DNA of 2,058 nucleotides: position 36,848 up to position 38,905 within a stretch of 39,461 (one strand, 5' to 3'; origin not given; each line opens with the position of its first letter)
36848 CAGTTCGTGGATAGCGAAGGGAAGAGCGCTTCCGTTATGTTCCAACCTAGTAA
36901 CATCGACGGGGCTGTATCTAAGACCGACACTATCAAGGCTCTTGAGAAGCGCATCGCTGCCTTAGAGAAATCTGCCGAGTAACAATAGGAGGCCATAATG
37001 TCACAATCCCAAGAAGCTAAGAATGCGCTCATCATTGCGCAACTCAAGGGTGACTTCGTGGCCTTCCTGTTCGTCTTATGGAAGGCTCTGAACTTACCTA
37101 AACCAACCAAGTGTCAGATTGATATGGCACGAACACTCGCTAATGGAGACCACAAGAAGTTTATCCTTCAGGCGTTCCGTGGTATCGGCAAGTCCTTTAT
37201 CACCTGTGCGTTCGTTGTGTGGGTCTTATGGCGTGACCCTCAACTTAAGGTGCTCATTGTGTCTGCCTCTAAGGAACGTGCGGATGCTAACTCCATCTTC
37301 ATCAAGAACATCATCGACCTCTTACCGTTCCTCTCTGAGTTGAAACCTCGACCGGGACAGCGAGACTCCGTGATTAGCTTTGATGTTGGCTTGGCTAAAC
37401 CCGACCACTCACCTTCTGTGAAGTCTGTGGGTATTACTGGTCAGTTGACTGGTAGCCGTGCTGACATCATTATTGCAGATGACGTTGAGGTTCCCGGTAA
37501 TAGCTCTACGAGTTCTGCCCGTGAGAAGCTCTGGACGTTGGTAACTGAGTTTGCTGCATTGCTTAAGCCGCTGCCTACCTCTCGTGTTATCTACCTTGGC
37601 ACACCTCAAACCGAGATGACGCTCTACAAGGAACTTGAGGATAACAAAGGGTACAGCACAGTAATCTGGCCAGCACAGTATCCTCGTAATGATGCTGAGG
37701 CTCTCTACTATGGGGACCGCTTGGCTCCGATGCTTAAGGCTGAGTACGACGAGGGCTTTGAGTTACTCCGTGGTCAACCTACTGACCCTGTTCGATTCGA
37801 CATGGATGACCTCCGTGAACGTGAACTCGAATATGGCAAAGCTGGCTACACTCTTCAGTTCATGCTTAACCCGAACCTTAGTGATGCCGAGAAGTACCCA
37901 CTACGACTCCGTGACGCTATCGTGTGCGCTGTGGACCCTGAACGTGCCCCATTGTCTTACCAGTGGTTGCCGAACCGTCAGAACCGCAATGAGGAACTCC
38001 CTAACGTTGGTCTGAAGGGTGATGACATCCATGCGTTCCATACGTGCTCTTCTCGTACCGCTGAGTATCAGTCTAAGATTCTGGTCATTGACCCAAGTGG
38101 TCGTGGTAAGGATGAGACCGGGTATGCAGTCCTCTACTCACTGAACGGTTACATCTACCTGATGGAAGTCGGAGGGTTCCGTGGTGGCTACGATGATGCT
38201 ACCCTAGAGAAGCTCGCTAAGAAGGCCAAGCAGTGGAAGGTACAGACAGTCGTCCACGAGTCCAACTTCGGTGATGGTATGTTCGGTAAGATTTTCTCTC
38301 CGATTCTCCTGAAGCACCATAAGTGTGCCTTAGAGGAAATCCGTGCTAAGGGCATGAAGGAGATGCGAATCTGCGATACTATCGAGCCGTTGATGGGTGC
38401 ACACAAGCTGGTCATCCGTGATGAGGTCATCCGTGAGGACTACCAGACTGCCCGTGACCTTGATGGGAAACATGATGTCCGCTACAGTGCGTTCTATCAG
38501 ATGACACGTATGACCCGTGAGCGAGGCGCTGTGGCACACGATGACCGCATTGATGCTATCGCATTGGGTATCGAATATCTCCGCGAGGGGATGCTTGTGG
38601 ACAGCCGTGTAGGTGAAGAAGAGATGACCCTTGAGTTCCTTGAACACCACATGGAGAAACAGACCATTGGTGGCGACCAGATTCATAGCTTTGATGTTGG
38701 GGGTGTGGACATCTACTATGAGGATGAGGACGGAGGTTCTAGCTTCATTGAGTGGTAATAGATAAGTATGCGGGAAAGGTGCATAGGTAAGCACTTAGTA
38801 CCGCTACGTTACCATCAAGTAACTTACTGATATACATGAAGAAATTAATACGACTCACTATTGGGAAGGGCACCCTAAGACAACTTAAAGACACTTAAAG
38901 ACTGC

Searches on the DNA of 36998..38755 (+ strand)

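Call 61: search_with_rna_model(model_id=R2, sources=[L091, L092, L093, L094, L095, L096, L097, L098, L099, L100, L101, L102, L103, L104, L105, L106, L107, L108, L109, L110, L111, L112, L113, L114, L115, L116, L117, L118, L119, L120, L121, L122, L123, L124, L125, L126, L127, L128, L129, L130, L131, L132, L133, L134, L135, L136, L137, L138, L139, L140, L141, L142, L143, L144, L145, L146, L147, L148, L149, L150, L151, L152, L153, L154, L155, L156, L157, L158, L159, L160, L161, L162, L163, L164, L165, L166, L167, L168, L169, L170], max_evalue=0.01, make_alignment=true)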
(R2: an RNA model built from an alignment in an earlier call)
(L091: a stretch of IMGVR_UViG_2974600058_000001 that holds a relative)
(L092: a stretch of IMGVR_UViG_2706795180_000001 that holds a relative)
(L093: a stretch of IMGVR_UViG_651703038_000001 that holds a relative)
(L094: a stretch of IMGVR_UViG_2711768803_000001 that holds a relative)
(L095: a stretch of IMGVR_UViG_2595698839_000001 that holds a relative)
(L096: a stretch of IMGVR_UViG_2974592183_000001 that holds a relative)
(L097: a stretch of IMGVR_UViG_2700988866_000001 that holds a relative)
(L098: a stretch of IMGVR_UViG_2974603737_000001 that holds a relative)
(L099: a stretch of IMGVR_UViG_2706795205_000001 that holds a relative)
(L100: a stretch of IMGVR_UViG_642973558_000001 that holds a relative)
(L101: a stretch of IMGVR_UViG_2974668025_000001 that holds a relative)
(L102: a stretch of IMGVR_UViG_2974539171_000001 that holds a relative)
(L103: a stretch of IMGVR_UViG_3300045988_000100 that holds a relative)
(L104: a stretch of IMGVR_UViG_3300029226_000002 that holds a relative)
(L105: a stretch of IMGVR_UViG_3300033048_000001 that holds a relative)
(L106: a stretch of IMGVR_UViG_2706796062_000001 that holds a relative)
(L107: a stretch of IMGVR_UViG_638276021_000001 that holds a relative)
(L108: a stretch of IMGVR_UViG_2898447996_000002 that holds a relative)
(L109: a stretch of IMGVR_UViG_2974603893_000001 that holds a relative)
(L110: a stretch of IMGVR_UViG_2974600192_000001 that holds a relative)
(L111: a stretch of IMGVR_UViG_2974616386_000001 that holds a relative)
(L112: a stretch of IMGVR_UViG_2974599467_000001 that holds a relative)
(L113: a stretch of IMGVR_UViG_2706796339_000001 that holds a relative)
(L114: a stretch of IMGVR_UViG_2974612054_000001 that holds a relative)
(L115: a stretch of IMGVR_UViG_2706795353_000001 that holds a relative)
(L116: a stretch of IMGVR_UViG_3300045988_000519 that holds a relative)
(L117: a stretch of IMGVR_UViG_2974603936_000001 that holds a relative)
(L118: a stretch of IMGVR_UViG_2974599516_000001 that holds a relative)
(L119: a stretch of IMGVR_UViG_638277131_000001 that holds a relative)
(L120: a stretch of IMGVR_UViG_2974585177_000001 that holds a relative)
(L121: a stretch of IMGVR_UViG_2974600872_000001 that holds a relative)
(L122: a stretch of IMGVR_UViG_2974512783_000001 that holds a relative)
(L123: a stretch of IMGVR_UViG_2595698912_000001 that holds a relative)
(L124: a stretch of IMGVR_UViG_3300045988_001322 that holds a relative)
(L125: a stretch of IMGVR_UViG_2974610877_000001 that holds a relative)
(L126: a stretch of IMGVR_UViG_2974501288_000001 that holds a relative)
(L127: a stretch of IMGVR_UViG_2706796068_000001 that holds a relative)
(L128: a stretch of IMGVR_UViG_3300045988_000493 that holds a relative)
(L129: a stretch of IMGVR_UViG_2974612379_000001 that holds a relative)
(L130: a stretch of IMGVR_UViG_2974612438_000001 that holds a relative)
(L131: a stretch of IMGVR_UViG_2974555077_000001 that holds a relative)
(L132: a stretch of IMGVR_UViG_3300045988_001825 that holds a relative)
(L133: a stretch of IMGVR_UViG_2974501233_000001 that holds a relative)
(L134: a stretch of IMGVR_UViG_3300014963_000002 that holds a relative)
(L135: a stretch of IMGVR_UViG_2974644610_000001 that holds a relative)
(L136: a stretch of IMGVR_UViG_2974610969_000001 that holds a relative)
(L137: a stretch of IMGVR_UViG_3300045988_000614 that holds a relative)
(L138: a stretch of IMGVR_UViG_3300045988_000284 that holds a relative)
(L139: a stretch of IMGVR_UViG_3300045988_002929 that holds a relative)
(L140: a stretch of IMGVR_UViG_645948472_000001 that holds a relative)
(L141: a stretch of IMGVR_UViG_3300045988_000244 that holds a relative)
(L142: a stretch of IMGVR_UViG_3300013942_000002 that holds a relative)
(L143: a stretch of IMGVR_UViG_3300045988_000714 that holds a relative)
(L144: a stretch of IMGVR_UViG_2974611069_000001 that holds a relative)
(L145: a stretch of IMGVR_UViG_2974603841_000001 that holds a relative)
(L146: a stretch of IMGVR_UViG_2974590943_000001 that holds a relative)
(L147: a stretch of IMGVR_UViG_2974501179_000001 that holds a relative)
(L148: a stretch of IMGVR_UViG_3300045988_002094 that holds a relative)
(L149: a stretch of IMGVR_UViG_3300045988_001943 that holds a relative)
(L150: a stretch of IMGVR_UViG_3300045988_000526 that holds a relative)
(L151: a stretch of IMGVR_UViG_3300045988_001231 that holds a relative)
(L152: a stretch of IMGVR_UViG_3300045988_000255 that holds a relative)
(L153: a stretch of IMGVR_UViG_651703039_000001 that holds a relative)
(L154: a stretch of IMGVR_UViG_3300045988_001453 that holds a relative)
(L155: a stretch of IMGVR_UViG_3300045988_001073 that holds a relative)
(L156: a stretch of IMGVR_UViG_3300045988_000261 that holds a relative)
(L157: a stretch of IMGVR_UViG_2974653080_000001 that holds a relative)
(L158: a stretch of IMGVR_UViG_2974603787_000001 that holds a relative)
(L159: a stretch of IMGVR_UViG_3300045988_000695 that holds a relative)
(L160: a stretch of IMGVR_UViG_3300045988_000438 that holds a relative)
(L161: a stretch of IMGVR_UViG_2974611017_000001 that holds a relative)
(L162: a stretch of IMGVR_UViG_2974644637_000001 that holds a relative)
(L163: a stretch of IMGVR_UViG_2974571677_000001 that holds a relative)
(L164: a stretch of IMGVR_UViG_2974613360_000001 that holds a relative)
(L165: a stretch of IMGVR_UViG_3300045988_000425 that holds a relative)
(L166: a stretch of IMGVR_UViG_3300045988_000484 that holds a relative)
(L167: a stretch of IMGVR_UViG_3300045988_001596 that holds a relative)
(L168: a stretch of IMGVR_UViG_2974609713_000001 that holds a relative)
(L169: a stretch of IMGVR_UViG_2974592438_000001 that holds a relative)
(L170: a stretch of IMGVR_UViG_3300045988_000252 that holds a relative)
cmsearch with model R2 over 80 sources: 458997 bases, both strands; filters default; matches with E-value up to 0.01: 104.
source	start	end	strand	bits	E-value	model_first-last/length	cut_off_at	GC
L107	1938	1996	+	62.9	4.7e-11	1-59/59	no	0.37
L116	1936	1994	+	62.5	5.8e-11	1-59/59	no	0.36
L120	1938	1996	+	61.8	8.8e-11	1-59/59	no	0.36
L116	6110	6167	+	61.5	1e-10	1-59/59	no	0.38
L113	1938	1996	+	61.3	1.1e-10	1-59/59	no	0.36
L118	1938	1996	+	61.3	1.1e-10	1-59/59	no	0.36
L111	6641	6700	+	61.2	1.2e-10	1-59/59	no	0.42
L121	1940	1996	+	60.3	1.9e-10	1-59/59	no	0.42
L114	1942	2000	+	60.3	1.9e-10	1-59/59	no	0.37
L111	1891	1949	+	60.2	2e-10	1-59/59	no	0.37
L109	530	588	+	60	2.3e-10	1-59/59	no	0.39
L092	5610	5669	+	59.9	2.5e-10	1-59/59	no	0.45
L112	1939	1997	+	59.8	2.6e-10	1-59/59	no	0.37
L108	1939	1995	+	57.6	8.4e-10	1-59/59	no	0.44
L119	1939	1995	+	57.6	8.4e-10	1-59/59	no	0.44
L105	6304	6363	+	57.2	1e-09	1-59/59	no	0.42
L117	1077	1133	+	56.7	1.4e-09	1-59/59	no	0.44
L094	5084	5144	+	56.4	1.6e-09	1-59/59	no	0.39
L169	1940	1998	+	54.7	4.1e-09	1-59/59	no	0.34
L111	6057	6113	+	54.5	4.4e-09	1-59/59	no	0.42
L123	1942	2000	+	54.4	4.8e-09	1-59/59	no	0.47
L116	5758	5814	+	54.3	4.9e-09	1-59/59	no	0.44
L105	5767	5826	+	54.1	5.7e-09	1-59/59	no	0.38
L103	6699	6752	+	53.8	6.6e-09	1-53/59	3'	0.5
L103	1941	1996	+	52.9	1.1e-08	1-59/59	no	0.45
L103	6114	6170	+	52.6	1.2e-08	1-59/59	no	0.46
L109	4814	4870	+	50.8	3.4e-08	1-59/59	no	0.46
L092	1038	1096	+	49.3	7.7e-08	1-59/59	no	0.31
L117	5368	5424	+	47.8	1.7e-07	1-59/59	no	0.44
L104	1979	2037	+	46.8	2.9e-07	1-59/59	no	0.47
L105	1979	2037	+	46.8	2.9e-07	1-59/59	no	0.47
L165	1952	2011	+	45.2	7e-07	1-59/59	no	0.35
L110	1978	2037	+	44.9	8.3e-07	1-59/59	no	0.48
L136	1952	2011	+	44.2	1.2e-06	1-59/59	no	0.4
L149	5651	5708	+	44.2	1.2e-06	1-59/59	no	0.47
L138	1952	2011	+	43.9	1.4e-06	1-59/59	no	0.37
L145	1952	2011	+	43.9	1.4e-06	1-59/59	no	0.37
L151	1952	2011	+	43.9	1.4e-06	1-59/59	no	0.37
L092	5071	5138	+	43.5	1.8e-06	1-59/59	no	0.4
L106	1980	2037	+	43.3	2e-06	1-59/59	no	0.47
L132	1952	2011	+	43.2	2.1e-06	1-59/59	no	0.37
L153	1952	2011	+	43.2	2.1e-06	1-59/59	no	0.37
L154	1952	2011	+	43.2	2.1e-06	1-59/59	no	0.37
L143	5703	5760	+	42.8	2.6e-06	1-59/59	no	0.45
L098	5831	5889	+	42.5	3e-06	1-59/59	no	0.41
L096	1163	1221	+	42.3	3.3e-06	1-59/59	no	0.36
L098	1373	1431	+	42.3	3.3e-06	1-59/59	no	0.36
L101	1373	1431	+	42.3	3.3e-06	1-59/59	no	0.36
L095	1373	1431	+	42.3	3.3e-06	1-59/59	no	0.36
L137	5761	5818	+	42.1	3.8e-06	1-59/59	no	0.5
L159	6157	6214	+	42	3.9e-06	1-59/59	no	0.43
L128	5900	5956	+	41.9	4.1e-06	1-59/59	no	0.53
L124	1952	2011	+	41.9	4.1e-06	1-59/59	no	0.38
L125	1953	2012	+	41.9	4.1e-06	1-59/59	no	0.38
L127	1952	2011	+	41.9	4.1e-06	1-59/59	no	0.38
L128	1952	2011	+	41.9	4.1e-06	1-59/59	no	0.38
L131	1952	2011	+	41.9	4.1e-06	1-59/59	no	0.38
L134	1952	2011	+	41.9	4.1e-06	1-59/59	no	0.38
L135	1952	2011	+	41.9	4.1e-06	1-59/59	no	0.38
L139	1953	2012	+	41.9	4.1e-06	1-59/59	no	0.38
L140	1952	2011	+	41.9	4.1e-06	1-59/59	no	0.38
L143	1952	2011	+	41.9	4.1e-06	1-59/59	no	0.38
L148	1952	2011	+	41.9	4.1e-06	1-59/59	no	0.38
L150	1953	2012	+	41.9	4.1e-06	1-59/59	no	0.38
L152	1952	2011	+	41.9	4.1e-06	1-59/59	no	0.38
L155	1952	2011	+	41.9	4.1e-06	1-59/59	no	0.38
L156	1952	2011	+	41.9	4.1e-06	1-59/59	no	0.38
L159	1952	2011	+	41.9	4.1e-06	1-59/59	no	0.38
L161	1952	2011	+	41.9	4.1e-06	1-59/59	no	0.38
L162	1952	2011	+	41.9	4.1e-06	1-59/59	no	0.38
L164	1952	2011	+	41.9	4.1e-06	1-59/59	no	0.38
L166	1952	2011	+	41.9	4.1e-06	1-59/59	no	0.38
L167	1952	2011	+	41.9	4.1e-06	1-59/59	no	0.38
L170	1952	2011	+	41.9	4.1e-06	1-59/59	no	0.38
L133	1954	2012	+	41.7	4.5e-06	1-59/59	no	0.37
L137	1952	2011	+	41.5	5.2e-06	1-59/59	no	0.4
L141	1952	2011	+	41.5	5.2e-06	1-59/59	no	0.4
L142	422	481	+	41.5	5.2e-06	1-59/59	no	0.4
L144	1952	2011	+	41.5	5.2e-06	1-59/59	no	0.4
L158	1952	2011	+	41.5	5.2e-06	1-59/59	no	0.4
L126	1952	2011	+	41.3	5.6e-06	1-59/59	no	0.38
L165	5874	5931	+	41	6.6e-06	1-59/59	no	0.5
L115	1864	1922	+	40.9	7e-06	1-59/59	no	0.39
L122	1956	2013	+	40.8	7.6e-06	1-59/59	no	0.38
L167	5916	5973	+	40.8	7.6e-06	1-59/59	no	0.5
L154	5884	5941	+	40.8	7.7e-06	1-59/59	no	0.52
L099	1950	2008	+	40.8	7.7e-06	1-59/59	no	0.37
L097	1337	1395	+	40.7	7.7e-06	1-59/59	no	0.36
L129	1952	2011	+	40.4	9.3e-06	1-59/59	no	0.42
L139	5974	6031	+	40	1.2e-05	1-59/59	no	0.43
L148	6056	6113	+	39.5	1.5e-05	1-59/59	no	0.52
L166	5924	5981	+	39.5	1.5e-05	1-59/59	no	0.52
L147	1952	2011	+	39.1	1.9e-05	1-59/59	no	0.37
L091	1951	2006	+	37.3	5.1e-05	1-59/59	no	0.34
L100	1640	1686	+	37.2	5.2e-05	1-59/59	no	0.4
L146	1598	1657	+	37.1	5.6e-05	1-59/59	no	0.35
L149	1339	1398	+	37.1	5.6e-05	1-59/59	no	0.35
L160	1603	1662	+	36.2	8.9e-05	1-59/59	no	0.35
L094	4542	4610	+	33.9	0.00031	1-59/59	no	0.38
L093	1372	1431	+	33.4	0.00041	1-59/59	no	0.37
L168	1908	1952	+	29.9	0.0027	1-59/59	no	0.42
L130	1874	1918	+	29.5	0.0035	1-59/59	no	0.42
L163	1870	1914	+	29.5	0.0035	1-59/59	no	0.42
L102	1572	1630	+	29.1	0.0042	1-59/59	no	0.27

Alignment A7: 104 matches aligned to the model, 78 columns, each read 5' to 3' on its own strand. Consensus structure (alignment columns), stored with it:
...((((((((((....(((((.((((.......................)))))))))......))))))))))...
